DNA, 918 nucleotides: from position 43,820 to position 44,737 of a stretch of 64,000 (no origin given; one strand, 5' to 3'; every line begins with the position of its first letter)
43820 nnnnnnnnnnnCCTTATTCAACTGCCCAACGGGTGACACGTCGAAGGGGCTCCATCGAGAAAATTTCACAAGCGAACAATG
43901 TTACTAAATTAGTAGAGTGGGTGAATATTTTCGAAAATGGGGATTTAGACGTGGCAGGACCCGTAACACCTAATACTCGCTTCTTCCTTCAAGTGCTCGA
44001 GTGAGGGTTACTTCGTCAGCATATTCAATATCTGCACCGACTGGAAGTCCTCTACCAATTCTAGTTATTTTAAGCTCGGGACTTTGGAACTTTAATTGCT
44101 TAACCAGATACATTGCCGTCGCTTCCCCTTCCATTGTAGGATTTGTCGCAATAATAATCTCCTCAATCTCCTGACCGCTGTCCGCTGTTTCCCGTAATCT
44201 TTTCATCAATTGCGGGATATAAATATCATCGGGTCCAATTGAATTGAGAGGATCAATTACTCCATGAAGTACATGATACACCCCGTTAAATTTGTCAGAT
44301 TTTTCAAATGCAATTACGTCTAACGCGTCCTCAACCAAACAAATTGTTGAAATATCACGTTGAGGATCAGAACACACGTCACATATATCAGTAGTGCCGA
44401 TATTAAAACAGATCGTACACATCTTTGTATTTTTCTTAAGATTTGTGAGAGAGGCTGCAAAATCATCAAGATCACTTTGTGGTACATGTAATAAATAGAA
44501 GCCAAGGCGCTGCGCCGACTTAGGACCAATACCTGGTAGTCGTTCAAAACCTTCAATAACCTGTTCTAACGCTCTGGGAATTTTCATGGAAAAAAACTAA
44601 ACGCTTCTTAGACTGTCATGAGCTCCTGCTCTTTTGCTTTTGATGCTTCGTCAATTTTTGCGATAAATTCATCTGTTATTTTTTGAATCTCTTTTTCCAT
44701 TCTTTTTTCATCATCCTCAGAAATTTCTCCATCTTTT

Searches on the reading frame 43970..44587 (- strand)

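Call 95: search_protein_families(library=pfam, proteins=[window:43970-44587:-], max_evalue=0.001)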
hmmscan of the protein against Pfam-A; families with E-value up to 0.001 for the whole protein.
window:43970-44587:- (205 aa): 5 families
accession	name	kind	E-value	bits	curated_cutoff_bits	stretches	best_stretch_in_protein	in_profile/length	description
PF13662.12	Toprim_4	-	2.3e-23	82.6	25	1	80-177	1-84/85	Toprim domain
PF21176.3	RecR_HhH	-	2.9e-13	49.8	27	1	7-49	1-43/45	RecR, helix-hairpin-helix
PF21175.2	RecR_C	-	3.4e-12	46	22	1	180-202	1-23/24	RecR, C-terminal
PF01751.28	Toprim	-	4.8e-11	43.1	23.1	1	81-168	1-82/96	Toprim domain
PF02132.21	RecR_ZnF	-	7e-05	23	22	1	55-74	2-21/21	RecR, Cys4-zinc finger domain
